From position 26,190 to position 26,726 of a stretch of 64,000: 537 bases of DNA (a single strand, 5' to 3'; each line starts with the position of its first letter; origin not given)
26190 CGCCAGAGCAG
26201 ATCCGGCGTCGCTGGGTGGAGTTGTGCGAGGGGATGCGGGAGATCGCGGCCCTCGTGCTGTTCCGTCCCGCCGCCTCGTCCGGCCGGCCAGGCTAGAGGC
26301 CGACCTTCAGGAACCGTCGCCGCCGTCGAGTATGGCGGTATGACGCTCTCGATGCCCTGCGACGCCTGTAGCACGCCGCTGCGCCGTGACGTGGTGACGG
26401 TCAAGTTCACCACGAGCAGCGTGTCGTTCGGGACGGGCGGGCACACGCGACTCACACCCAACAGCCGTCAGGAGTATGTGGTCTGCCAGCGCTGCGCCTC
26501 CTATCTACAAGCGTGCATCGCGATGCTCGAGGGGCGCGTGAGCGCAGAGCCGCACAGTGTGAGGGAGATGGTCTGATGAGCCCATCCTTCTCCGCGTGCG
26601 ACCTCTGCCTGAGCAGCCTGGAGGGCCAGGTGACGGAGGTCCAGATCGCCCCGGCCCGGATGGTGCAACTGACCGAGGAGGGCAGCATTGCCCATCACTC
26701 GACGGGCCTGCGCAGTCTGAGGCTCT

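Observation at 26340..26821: Tandem paralogous zinc-ribbon microproteins (78 and 81 aa)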

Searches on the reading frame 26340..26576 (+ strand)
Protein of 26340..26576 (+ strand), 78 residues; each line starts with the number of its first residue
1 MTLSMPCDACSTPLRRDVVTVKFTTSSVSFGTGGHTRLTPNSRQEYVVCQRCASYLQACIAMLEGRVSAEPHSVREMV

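Call 6: search_protein_families(library=pfam, proteins=[window:26340-26576:+], max_evalue=1)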
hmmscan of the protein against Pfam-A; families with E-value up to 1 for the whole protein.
window:26340-26576:+ (78 aa): 1 family
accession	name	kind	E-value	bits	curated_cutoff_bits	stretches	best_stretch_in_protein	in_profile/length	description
PF09484.15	Cas_TM1802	-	0.14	11.4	25.1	1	23-65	221-260/602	CRISPR-associated protein TM1802 (cas_TM1802)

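Call 8: find_homologous_proteins(query=window:26340-26573:+, max_evalue=0.01)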
Query seq(78 aa) (78 aa): 5 proteins with E <= 0.01 among 5 candidates.
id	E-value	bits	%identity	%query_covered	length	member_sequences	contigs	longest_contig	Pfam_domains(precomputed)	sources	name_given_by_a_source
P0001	2.1e-45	169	100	100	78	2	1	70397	-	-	-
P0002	6.8e-38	145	86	100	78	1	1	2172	-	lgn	-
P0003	7.4e-32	126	75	97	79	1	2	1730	-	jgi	jgi:hypothetical protein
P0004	1.5e-29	119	70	99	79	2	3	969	-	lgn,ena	-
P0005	6.1e-25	104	64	99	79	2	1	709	-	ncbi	-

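Call 22: search_protein_families(library=ncbifam, proteins=[window:26340-26576:+], max_evalue=0.1)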
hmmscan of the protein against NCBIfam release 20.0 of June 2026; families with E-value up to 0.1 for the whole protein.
window:26340-26576:+ (78 aa): 1 family
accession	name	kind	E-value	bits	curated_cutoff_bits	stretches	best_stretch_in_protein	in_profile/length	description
NF045645.1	DVU_1557_fam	equivalog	0.077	13.2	60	0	5-27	3-25/60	DVU_1557 family redox protein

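Call 23: search_solved_structures(query=A1, max_evalue=10)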
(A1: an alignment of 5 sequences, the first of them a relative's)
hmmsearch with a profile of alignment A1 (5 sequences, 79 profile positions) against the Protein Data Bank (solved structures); distinct sequences matched with E-value up to 10: 0.

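Call 30: predict_structure(alignment_id=A1)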
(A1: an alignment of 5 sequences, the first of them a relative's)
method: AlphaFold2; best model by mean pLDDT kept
length: 78 residues; sequences in the alignment: 5
mean_pLDDT: 56.4   pTM: 0.42
mean pLDDT of the five models: 56.4, 52.7, 51.1, 44.9, 42.0
residues with pLDDT >= 90: 0; 70-90: 22; 50-70: 23; < 50: 33
segments of 3 or more residues with pLDDT < 50: 26-43, 67-78
pLDDT, mean of each block of 10 residues (from residue 1): 65 66 49 38 62 74 55 40
secondary structure, 60 per line:
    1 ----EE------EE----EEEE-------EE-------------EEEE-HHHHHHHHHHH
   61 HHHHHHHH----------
elements in order: E19-22 E45-48 H50-68
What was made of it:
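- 26340..26576 (+): Gene A: 78-aa A-type Cys4 microprotein (C7, C10, C49, C52, plus a semi-conserved C59). The predicted C-terminal helix begins at the second CxxC. Low-confidence AF2 model with strands and a helix at 50-68 (call 30).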

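Call 58: search_protein_families(library=pfam, alignment_id=A6, max_evalue=10)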
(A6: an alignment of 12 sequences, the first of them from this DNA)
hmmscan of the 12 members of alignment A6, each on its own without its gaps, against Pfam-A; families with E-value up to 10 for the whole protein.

A. member 1, seq(78 aa): 1 family
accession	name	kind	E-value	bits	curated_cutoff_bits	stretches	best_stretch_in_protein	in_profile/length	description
PF09484.15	Cas_TM1802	-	0.14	11.4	25.1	1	23-65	221-260/602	CRISPR-associated protein TM1802 (cas_TM1802)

B. families by the number of members that match (of 12 scanned): 32 families (the first 25 are shown)
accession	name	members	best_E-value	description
PF24292.1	DUF7479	3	0.022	Domain of unknown function (DUF7479)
PF13248.11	Zn_ribbon_3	2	0.0013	zinc-ribbon domain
PF06677.18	Auto_anti-p27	2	0.0061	Sjogren's syndrome/scleroderma autoantigen 1 (Autoantigen p27)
PF00569.23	ZZ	2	0.014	Zinc finger, ZZ type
PF08421.16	Methyltransf_13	2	0.025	Putative zinc binding domain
PF12773.13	DZR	2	0.036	Double zinc ribbon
PF14803.11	Zn_ribbon_Nudix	2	0.046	Nudix N-terminal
PF14446.12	Prok-RING_1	2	1.1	Prokaryotic RING finger family 1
PF00628.35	PHD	1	0.0053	PHD-finger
PF24458.1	DUF7573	1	0.0098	Domain of unknown function (DUF7573)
PF06827.20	zf-FPG_IleRS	1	0.013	Zinc finger found in FPG and IleRS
PF09723.15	Zn_ribbon_8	1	0.027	Zinc ribbon domain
PF24444.1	DUF7563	1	0.033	Family of unknown function (DUF7563)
PF05077.17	DUF678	1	0.049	Protein of unknown function (DUF678)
PF23548.1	Zn_ribbon_FGT1_2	1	0.06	FORGETTER1 second zinc ribbon domain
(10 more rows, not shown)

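Call 64: fold_search(model_id=the predicted structure, library=pdb)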
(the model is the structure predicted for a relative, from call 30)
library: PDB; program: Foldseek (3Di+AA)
matches with E <= 10: 64; with E <= 0.001: 0
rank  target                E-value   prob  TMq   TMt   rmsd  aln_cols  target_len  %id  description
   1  4e1p_B                1.2e+00  0.51  0.46  0.61   6.0        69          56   17  Crystal structure of the dimerization domain of Lsr2 from Mycobacterium tuberculosis in the P 1 21 1 space group (released 2012-06-20)
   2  4bts_AZ               1.2e+00  0.25  0.39  0.33  11.0        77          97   18  THE CRYSTAL STRUCTURE OF THE EUKARYOTIC 40S RIBOSOMAL SUBUNIT IN COMPLEX WITH EIF1 AND EIF1A (released 2013-07-17)
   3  4e1p_A                1.5e+00  0.35  0.44  0.59   6.1        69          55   16  Crystal structure of the dimerization domain of Lsr2 from Mycobacterium tuberculosis in the P 1 21 1 space group (released 2012-06-20)
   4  9j9h_AI               1.6e+00  0.23  0.41  0.40   9.1        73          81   11  High-resolution cryo-EM structure of the Plasmodium falciparum 80S ribosome bound to RACK1 and E-tRNA (released 2025-06-04)
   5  9bh5_AV               2.0e+00  0.14  0.37  0.36   8.7        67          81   19  High-resolution C. elegans 80S ribosome structure - class 1 (released 2024-09-04)
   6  7syx_W                2.3e+00  0.18  0.41  0.39   9.6        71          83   11  Structure of the delta dII IRES eIF5B-containing 48S initiation complex, closed conformation. Structure 15(delta dII) (released 2022-07-13)
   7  8qhu_SY               2.5e+00  0.18  0.41  0.38   9.1        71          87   10  CRYO-EM STRUCTURE OF LEISHMANIA MAJOR 80S RIBOSOME : LM32Cs1C1 snoRNA overexpression (released 2025-02-12)
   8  8fvy_V                3.0e+00  0.11  0.35  0.34   6.6        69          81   10  40S subunit of the Giardia lamblia 80S ribosome (released 2024-01-24)
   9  6zu5_SAA              3.2e+00  0.14  0.37  0.31  10.7        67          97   15  Structure of the Paranosema locustae ribosome in complex with Lso2 (released 2020-11-04)
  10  8q7z_Au               3.2e+00  0.11  0.39  0.37   9.8        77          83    8  Structure of the G. gallus 80S non-rotated ribosome (released 2024-08-28)
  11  3j7a_Z                3.2e+00  0.10  0.37  0.39   6.0        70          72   11  Cryo-EM structure of the Plasmodium falciparum 80S ribosome bound to the anti-protozoan drug emetine, small subunit (released 2014-07-16)
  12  6az1_Y                3.6e+00  0.15  0.42  0.38   8.7        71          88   10  Cryo-EM structure of the small subunit of Leishmania ribosome bound to paromomycin (released 2017-12-06)
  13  5t2a_AR               4.1e+00  0.13  0.41  0.39   8.8        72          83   11  CryoEM structure of the Leishmania donovani 80S ribosome at 2.9 Angstrom resolution (released 2017-01-25)
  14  7r4x_V                4.1e+00  0.10  0.39  0.37   9.7        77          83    8  Cryo-EM reconstruction of the human 40S ribosomal subunit - Full map (released 2023-02-22)
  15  8ove_AR               4.1e+00  0.10  0.39  0.36  10.1        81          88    5  CRYO-EM STRUCTURE OF TRYPANOSOMA BRUCEI PROCYCLIC FORM 80S RIBOSOME : TB11CS6H1 snoRNA mutant (released 2023-11-29)
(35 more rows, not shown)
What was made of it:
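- On Zinc-ribbon / Cys4 zinc-binding domain (generic fold class): Foldseek against the PDB gave E above 1 (call 64).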

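Call 78: list_cluster_members(proteins=[P0005, P0013, P0023, P0031, P0039, P0040, P0047, P0041])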
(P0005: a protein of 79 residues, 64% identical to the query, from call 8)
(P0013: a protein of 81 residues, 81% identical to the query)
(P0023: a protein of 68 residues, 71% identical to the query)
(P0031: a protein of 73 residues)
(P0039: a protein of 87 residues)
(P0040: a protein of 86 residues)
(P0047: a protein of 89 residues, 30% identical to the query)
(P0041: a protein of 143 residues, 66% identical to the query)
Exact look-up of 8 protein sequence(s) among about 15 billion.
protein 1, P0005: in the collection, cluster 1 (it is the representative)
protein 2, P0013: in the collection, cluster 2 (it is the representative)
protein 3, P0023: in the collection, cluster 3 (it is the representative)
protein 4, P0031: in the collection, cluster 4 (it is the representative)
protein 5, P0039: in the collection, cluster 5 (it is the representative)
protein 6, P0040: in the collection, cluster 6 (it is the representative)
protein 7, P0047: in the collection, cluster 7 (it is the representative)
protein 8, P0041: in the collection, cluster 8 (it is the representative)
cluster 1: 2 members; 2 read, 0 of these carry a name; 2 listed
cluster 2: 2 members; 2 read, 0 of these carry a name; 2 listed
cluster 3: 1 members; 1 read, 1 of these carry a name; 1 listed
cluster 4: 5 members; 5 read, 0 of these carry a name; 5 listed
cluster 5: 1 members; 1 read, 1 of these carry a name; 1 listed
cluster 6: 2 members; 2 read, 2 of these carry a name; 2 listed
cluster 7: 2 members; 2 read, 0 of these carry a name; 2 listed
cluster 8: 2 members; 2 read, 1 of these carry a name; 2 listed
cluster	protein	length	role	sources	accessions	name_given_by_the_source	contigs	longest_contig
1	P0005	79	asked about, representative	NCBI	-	-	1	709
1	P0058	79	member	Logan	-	-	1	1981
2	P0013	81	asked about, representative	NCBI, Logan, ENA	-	-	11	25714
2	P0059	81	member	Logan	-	-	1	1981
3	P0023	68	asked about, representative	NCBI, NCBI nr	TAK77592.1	MAG: hypothetical protein EPO16_05140 [Dehalococcoidia bacterium]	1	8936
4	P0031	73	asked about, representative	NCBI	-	-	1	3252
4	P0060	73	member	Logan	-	-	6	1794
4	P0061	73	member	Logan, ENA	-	-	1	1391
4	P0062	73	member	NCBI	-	-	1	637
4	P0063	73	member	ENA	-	-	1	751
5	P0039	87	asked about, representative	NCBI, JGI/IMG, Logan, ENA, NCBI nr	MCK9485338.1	MAG: hypothetical protein M0R73_01355 [Dehalococcoidia bacterium] | hypothetical protein [Dehalococcoidia bacterium]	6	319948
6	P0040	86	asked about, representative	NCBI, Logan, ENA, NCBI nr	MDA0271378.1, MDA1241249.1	MAG: hypothetical protein O2798_10480 [Chloroflexi bacterium] | hypothetical protein [Chloroflexota bacterium]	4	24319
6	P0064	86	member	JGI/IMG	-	hypothetical protein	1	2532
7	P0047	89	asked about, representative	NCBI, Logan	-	-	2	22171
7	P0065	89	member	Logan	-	-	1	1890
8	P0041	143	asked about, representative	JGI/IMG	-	-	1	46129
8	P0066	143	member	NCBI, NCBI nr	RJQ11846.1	MAG: hypothetical protein C4558_02720 [Dehalococcoidia bacterium]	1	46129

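Call 96: search_dna_similar(query=window:26340-26573:+, collection=phages, mode=protein, max_evalue=0.01, max_rows=5)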
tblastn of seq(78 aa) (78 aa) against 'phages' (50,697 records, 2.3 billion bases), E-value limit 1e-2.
No match.
